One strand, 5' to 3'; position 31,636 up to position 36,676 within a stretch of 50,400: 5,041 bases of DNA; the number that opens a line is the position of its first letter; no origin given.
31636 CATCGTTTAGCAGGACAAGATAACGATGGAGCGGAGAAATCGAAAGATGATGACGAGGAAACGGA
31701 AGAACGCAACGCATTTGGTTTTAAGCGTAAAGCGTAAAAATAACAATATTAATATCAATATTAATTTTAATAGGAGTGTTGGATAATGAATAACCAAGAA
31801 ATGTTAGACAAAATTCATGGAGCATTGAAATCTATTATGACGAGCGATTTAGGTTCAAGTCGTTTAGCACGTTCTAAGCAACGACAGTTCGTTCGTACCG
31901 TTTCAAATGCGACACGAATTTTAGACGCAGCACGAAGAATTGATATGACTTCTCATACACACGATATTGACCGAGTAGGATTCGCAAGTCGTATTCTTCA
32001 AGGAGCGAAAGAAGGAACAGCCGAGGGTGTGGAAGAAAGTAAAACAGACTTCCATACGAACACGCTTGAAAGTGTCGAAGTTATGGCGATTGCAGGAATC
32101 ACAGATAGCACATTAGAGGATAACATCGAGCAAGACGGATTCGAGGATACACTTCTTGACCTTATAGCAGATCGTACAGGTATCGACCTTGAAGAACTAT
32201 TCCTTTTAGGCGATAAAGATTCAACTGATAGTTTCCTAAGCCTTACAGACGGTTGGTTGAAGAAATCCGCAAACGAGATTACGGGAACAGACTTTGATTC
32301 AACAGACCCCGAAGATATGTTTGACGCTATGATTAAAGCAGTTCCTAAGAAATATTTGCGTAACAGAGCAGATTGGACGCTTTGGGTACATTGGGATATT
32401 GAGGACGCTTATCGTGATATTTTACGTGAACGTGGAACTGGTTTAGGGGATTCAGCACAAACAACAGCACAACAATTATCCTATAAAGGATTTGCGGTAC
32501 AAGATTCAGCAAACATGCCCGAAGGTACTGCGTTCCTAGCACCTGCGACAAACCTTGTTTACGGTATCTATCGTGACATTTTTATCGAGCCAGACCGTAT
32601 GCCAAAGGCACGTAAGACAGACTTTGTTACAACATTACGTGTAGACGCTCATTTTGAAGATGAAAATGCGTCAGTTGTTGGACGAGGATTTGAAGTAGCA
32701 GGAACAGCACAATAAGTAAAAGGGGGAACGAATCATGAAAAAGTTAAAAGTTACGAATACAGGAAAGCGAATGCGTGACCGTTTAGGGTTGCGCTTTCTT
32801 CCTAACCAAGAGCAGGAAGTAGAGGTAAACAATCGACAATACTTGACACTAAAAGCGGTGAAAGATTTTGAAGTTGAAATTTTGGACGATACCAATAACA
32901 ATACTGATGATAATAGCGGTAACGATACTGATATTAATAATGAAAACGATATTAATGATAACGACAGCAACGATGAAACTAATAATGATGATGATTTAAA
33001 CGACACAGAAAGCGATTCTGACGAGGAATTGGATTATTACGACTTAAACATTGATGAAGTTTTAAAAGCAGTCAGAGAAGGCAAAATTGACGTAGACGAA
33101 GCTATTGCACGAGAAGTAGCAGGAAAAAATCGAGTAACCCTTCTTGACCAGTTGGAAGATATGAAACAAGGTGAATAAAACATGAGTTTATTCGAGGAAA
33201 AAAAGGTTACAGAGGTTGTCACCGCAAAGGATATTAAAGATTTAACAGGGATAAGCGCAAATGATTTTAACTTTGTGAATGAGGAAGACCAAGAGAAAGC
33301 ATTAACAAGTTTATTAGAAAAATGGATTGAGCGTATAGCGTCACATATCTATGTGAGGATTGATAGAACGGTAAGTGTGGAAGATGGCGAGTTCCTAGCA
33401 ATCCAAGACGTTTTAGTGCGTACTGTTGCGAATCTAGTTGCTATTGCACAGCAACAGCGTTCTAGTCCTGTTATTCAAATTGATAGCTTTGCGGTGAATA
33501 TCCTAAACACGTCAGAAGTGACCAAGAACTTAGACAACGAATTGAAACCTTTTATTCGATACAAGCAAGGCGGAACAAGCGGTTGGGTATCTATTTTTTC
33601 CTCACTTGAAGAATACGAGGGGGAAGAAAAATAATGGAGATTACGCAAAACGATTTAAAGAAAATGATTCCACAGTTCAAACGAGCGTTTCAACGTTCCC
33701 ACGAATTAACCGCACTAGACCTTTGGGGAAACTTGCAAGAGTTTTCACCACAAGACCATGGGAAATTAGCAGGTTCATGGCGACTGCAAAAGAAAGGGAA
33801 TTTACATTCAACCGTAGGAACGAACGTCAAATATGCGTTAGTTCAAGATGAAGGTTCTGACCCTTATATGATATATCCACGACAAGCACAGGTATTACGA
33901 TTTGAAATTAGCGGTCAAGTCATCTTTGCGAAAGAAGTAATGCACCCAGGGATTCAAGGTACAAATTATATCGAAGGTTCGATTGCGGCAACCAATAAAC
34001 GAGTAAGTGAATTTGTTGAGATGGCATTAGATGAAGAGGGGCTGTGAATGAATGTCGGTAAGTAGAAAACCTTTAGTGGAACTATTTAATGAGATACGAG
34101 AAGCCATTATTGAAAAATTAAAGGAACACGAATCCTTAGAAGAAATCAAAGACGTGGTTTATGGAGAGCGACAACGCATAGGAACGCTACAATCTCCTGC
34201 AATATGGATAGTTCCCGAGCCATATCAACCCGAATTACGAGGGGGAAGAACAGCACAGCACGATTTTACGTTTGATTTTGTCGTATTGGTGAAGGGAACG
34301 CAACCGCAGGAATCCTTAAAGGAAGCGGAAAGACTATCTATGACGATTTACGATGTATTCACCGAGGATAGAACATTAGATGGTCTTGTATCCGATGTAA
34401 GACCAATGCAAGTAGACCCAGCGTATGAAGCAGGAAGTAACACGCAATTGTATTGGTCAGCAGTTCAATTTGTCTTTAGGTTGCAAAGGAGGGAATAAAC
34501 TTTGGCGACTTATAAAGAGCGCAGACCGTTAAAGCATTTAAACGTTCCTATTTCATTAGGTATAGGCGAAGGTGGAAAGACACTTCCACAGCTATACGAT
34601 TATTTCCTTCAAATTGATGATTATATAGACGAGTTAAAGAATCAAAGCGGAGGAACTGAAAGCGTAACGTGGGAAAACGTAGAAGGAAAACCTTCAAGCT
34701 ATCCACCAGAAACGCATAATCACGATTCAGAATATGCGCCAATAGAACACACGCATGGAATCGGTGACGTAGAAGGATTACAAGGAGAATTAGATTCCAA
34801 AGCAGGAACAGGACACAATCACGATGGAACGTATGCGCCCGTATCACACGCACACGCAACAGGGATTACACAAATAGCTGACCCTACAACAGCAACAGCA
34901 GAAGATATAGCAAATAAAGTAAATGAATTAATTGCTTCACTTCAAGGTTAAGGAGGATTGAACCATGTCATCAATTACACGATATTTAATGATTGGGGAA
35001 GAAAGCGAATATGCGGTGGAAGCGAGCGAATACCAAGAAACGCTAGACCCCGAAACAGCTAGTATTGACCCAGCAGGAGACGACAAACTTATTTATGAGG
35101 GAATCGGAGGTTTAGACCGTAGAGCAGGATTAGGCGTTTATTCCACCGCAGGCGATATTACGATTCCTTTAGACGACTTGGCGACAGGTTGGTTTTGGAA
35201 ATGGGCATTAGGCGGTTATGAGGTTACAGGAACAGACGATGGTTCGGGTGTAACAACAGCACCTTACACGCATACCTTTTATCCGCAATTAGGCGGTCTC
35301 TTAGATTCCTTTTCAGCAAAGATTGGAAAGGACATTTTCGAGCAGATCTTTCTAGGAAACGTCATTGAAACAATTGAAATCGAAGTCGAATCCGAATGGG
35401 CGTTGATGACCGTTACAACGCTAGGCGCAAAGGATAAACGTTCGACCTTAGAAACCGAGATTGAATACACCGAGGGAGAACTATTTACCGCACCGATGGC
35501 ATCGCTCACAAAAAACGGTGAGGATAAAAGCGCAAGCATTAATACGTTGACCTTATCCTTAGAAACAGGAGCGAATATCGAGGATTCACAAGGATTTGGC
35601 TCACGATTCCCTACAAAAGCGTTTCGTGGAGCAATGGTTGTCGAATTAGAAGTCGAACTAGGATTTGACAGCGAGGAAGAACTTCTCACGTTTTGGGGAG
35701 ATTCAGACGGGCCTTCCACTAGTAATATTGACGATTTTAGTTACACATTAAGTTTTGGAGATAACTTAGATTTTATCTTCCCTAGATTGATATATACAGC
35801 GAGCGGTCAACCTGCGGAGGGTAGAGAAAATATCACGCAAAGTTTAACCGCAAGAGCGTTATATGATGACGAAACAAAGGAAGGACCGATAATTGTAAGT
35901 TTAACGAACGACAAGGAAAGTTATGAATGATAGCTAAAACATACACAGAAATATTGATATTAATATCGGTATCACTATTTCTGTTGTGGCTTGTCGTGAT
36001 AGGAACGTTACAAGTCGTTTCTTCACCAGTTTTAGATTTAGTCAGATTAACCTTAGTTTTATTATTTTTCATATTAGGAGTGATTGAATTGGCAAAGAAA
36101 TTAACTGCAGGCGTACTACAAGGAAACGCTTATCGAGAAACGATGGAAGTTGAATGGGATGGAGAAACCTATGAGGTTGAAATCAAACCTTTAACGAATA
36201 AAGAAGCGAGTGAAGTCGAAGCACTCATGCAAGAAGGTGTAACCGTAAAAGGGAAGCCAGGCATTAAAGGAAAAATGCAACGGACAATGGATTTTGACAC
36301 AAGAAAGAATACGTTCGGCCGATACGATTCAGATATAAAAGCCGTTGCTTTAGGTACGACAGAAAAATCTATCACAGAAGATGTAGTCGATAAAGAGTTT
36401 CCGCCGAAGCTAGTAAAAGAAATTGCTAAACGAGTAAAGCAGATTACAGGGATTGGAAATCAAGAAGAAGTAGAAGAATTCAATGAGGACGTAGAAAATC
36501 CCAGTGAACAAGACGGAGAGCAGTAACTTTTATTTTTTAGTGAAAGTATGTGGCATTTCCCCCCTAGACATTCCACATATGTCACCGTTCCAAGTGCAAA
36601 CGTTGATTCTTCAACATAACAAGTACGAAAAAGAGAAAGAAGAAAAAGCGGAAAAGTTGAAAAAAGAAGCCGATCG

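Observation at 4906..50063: Ten dispersed intergenic arrays of a phased hexamer (Y-AATAT)n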

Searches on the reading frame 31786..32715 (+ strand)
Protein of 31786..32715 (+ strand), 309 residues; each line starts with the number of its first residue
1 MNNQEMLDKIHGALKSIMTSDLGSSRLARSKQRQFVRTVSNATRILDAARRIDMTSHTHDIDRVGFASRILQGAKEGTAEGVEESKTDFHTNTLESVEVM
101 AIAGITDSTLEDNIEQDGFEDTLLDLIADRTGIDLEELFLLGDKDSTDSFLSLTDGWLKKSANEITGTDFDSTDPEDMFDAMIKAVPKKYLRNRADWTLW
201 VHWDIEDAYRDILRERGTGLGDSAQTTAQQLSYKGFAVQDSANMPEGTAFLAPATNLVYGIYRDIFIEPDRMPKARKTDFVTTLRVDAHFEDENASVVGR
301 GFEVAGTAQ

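Call 10: find_related_loci(query=window:31786-32712:+, collection=viral_contigs, flank=10000)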
Query window:31786-32712:+ (309 aa) in viral_contigs; peptide patterns used: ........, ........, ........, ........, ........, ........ (x = any residue, [..] = any of these).
25 stretches matched a pattern; 24 encode a relative of the query (tblastn E <= 1e-3); 24 distinct loci.
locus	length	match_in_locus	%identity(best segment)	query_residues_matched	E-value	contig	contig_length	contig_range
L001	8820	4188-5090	89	1-302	0e+0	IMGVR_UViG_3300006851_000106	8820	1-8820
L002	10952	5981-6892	85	1-302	3e-168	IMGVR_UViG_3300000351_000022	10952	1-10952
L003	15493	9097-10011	77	1-302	3e-160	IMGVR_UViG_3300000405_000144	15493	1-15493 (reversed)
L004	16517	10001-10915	77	1-302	3e-160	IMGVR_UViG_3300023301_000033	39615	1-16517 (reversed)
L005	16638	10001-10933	76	1-302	6e-158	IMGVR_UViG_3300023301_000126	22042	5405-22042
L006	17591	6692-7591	72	3-302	3e-144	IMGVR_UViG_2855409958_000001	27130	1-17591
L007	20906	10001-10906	71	1-302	1e-143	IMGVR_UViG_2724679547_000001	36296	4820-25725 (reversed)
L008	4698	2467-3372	72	1-302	1e-145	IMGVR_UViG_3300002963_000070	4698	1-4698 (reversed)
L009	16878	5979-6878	72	3-302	3e-143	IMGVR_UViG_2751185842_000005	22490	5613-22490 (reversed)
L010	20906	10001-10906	71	1-302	6e-143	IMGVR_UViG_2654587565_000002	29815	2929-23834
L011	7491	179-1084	71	1-302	5e-143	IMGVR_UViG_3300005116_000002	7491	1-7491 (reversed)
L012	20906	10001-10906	71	1-302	1e-142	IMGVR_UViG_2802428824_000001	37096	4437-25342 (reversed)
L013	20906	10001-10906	71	1-302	1e-142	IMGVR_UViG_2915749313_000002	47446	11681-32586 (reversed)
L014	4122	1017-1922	71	1-302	1e-145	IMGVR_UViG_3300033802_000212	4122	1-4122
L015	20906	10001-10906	70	1-302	6e-142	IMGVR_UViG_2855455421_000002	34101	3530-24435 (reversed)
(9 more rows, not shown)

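Call 11: find_related_loci(query=window:31786-32712:+, collection=genome_contigs, flank=10000)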
Query window:31786-32712:+ (309 aa) in genome_contigs; peptide patterns used: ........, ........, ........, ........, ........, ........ (x = any residue, [..] = any of these).
24 stretches matched a pattern; 2 encode a relative of the query (tblastn E <= 1e-3); 2 distinct loci.
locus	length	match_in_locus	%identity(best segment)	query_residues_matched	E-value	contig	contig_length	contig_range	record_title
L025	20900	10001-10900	72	3-302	4e-144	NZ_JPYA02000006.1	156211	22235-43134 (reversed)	Geobacillus icigianus strain G1w1 6, whole genome shotgun sequence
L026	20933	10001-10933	51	1-302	8e-100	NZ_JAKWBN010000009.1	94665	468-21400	Shimazuella soli strain AN120528 contig9, whole genome shotgun sequence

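Call 78: search_protein_families(library=phrogs, proteins=[window:31786-32715:+], max_evalue=0.00001)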
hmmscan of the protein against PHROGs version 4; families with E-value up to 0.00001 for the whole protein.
window:31786-32715:+ (309 aa): 1 family
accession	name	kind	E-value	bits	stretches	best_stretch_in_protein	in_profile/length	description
phrog_1623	-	head and packaging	6.1e-88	296.1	1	1-298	3-299/305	virion structural protein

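Call 89: find_homologous_proteins(query=window:31786-32712:+, max_evalue=1e-30)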
Query window:31786-32712:+ (309 aa): 237 proteins with E <= 1e-30 among 2915 candidates; the best 120 are listed.
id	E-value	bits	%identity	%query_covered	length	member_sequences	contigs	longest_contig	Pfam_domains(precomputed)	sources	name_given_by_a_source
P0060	1.5e-199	679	100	100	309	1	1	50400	-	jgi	jgi:hypothetical protein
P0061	7.5e-196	667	100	98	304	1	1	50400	-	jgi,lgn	-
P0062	4.3e-174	596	89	99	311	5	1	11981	PF05065.20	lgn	-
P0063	2.9e-173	593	89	98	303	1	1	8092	PF05065.20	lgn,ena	-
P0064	4.0e-173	593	88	98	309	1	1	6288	-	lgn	-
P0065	7.1e-171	585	86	98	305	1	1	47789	PF05065.20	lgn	-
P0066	6.5e-169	579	85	98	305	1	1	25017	-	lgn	-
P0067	9.3e-169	578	87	98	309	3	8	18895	PF05065.20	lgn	-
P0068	5.2e-167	573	87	97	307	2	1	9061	PF05065.20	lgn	-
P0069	1.8e-166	571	86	98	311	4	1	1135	PF05065.20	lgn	-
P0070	1.1e-165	568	85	99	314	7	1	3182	PF05065.20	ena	-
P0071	2.6e-164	564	82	99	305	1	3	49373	PF05065.20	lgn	-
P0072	2.8e-163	560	82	100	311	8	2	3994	PF05065.20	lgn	-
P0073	1.6e-161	555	84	98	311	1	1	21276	PF05065.20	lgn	-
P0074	6.3e-161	553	82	97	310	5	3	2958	PF05065.20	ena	-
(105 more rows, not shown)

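Call 90: find_encoding_contigs(protein=P0071, flank=10000, max_places=1)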
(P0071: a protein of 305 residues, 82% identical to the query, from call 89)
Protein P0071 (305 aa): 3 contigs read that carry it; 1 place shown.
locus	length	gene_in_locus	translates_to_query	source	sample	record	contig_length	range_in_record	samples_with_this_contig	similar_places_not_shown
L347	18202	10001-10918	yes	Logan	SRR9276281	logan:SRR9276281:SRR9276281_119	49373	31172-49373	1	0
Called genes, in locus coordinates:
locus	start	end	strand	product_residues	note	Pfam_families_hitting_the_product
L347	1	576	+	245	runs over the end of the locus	PF00483:NTP_transferase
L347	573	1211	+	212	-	PF02195:ParB_N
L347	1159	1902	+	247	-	PF20691:TAGT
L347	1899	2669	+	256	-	PF03721:UDPG_MGDP_dh_N, PF00984:UDPG_MGDP_dh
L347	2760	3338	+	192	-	-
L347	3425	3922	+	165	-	PF20901:Sf6_terminase (weak)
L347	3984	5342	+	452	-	PF03237:Terminase_6N, PF17289:Terminase_6C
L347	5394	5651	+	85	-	-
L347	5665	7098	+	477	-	PF06074:Portal_Mu (faint), PF04860:Phage_portal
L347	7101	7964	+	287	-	PF04233:Phage_Mu_F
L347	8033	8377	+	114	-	-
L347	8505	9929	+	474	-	PF14550:Peptidase_S78_2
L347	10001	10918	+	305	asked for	PF05065:Phage_capsid (weak)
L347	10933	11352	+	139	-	-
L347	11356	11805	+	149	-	-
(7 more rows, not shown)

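Call 91: find_encoding_contigs(protein=P0065, flank=10000, max_places=1)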
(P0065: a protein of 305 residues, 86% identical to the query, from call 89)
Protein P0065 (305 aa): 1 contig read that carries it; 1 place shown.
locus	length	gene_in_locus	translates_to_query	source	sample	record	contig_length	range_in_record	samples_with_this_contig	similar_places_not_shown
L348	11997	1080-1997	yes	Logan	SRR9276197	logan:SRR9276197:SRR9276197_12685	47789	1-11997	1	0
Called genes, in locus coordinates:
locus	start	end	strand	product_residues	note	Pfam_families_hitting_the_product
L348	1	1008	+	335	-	?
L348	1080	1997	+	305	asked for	PF05065:Phage_capsid (weak)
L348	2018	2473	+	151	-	-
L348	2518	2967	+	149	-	-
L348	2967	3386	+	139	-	-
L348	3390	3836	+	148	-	-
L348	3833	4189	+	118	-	-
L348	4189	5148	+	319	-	-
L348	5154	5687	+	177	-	-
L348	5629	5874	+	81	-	-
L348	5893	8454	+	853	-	PF04513:Baculo_PEP_C (faint), PF06791:TMP_2 (weak), PF10145:PhageMin_Tail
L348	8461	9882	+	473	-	PF05709:Sipho_tail, PF22768:SPP1_Dit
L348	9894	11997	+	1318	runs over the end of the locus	PF06605:Prophage_tail, PF16043:DUF4795 (faint)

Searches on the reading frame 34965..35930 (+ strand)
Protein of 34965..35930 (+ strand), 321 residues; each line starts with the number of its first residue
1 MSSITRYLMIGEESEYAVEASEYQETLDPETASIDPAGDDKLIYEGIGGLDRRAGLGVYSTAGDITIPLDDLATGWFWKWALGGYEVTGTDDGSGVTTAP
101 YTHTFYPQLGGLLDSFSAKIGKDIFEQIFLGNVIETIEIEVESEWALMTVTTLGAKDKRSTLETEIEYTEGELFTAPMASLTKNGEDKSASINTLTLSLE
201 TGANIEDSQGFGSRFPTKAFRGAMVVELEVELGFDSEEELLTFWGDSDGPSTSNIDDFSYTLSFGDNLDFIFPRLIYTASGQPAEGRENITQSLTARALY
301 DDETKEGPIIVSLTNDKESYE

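Call 78: search_protein_families(library=phrogs, proteins=[window:34965-35930:+], max_evalue=0.00001)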
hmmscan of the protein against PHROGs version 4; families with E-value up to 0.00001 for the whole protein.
window:34965-35930:+ (321 aa): 2 families
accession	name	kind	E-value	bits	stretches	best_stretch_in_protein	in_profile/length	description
phrog_290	-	tail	5.7e-24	86.2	1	2-320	15-336/411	minor tail protein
phrog_35581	-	unknown function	8e-06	26.1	0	19-218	19-219/434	-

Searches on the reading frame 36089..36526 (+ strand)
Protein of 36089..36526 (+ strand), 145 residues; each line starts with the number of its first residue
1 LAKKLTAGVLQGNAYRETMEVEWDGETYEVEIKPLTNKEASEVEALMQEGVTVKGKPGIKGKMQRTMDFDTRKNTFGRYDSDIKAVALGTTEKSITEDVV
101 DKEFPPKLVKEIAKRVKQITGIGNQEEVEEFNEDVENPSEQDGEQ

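Call 78: search_protein_families(library=phrogs, proteins=[window:36089-36526:+], max_evalue=0.00001)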
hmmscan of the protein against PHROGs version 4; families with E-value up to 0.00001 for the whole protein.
window:36089-36526:+ (145 aa): 1 family
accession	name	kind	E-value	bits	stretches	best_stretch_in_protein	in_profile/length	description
phrog_14268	-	tail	9e-08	33.1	1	4-53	16-65/161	tail assembly chaperone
